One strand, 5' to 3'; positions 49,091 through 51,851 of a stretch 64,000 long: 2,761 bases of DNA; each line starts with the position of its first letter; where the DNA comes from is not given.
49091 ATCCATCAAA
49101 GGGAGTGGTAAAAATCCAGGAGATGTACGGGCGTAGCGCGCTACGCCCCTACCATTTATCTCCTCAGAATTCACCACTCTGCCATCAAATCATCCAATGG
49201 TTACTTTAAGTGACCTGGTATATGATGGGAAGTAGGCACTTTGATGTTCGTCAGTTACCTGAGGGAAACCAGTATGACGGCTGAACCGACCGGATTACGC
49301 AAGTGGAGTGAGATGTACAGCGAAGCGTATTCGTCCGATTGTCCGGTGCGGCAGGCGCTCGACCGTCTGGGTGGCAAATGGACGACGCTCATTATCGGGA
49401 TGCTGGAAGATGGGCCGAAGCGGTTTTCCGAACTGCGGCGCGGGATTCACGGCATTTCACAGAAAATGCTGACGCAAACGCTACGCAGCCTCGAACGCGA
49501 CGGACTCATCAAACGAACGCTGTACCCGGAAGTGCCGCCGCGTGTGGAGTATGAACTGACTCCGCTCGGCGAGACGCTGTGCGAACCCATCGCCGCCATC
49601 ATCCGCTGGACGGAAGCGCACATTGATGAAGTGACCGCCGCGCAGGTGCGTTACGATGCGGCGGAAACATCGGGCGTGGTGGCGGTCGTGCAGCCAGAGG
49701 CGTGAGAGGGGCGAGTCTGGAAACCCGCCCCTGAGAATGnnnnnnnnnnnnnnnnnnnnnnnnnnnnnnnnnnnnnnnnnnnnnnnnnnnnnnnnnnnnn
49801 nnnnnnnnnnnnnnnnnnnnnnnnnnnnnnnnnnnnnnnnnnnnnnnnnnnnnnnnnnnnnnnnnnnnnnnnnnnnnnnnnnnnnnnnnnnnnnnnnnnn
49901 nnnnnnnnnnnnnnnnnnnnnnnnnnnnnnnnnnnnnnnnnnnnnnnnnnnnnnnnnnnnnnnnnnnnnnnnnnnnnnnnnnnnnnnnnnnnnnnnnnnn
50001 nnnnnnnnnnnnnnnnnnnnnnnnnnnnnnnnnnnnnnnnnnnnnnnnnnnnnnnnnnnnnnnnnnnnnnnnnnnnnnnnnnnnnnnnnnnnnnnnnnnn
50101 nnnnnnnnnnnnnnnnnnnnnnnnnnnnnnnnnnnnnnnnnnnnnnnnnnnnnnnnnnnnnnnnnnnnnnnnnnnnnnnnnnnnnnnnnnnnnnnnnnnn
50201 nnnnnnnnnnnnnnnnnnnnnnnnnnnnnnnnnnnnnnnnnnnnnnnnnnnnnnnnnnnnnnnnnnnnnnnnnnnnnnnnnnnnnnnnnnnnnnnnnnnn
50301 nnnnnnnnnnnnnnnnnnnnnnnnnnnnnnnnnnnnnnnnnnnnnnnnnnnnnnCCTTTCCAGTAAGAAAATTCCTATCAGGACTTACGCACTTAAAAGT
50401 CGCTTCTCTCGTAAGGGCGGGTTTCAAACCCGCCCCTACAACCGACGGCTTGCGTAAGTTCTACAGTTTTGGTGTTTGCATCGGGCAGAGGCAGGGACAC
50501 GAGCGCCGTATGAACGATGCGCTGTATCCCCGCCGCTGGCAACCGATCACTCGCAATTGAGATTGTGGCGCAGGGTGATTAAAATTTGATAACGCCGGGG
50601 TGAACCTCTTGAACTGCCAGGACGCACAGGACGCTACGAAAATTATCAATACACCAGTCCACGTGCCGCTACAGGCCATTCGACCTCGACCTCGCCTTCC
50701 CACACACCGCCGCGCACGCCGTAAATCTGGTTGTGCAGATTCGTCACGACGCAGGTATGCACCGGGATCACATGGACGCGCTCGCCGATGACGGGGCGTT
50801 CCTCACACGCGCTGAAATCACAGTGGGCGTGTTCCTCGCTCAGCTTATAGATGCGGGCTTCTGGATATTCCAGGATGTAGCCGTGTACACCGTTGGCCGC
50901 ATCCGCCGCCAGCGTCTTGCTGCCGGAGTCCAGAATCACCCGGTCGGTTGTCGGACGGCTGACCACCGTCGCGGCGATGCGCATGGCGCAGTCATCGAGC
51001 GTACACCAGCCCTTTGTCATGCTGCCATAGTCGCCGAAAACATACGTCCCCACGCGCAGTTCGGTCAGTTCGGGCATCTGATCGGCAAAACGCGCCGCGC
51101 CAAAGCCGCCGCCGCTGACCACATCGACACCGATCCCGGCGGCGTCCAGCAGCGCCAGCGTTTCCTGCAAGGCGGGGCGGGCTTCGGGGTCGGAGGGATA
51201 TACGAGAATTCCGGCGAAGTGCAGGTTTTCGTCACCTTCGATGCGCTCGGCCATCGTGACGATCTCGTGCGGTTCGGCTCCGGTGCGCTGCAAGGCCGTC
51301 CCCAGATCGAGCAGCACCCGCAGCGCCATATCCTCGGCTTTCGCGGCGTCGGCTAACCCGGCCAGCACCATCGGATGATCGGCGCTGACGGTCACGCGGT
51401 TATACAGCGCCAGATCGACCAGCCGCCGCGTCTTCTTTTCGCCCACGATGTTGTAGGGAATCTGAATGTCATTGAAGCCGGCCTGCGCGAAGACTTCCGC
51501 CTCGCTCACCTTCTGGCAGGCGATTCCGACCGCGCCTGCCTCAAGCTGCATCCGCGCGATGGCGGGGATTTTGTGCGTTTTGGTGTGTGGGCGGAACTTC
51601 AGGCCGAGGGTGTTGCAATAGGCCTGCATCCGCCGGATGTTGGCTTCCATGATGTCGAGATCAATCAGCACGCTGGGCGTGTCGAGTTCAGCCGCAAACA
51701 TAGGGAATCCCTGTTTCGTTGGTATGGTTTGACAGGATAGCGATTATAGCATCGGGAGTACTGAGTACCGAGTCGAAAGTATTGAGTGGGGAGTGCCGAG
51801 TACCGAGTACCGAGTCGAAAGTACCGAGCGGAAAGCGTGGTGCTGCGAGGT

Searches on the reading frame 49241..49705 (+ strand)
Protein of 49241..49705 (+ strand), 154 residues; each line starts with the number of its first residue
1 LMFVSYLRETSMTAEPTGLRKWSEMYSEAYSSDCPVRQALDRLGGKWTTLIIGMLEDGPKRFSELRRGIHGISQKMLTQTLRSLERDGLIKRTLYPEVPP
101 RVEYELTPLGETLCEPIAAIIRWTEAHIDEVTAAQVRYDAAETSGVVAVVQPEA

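Call 23: search_protein_families(library=pfam, proteins=[window:49241-49705:+], max_evalue=0.001)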
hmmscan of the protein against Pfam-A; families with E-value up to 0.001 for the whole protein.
window:49241-49705:+ (154 aa): 2 families
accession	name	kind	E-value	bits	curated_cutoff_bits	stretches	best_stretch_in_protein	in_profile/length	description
PF01638.23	HxlR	-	8.9e-31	106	20.8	1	43-130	2-89/91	HxlR-like helix-turn-helix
PF03551.20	PadR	-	0.0004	20.7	27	1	61-112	18-71/75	Transcriptional regulator PadR-like family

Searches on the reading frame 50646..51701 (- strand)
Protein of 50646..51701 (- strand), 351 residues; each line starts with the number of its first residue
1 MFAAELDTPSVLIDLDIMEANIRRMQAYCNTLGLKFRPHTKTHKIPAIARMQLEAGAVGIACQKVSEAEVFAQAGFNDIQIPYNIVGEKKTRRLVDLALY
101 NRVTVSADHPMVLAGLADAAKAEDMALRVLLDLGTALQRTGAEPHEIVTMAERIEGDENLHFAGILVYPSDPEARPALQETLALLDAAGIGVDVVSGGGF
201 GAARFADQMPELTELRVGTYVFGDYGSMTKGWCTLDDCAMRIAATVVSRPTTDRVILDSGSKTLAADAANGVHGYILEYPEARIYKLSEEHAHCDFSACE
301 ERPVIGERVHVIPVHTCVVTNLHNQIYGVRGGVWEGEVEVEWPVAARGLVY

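Call 23: search_protein_families(library=pfam, proteins=[window:50646-51701:-], max_evalue=0.001)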
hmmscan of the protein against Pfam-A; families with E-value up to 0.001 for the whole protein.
window:50646-51701:- (351 aa): 3 families
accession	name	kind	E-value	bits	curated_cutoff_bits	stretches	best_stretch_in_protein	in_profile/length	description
PF01168.26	Ala_racemase_N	-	2.1e-20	73.8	24.1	1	13-225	1-219/220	Alanine racemase, N-terminal domain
PF14031.13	D-ser_dehydrat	-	1.6e-18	67.5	22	1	239-329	1-97/97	Putative serine dehydratase domain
PF02784.22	Orn_Arg_deC_N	-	0.00095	19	23.4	0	24-141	7-133/247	Pyridoxal-dependent decarboxylase, pyridoxal binding domain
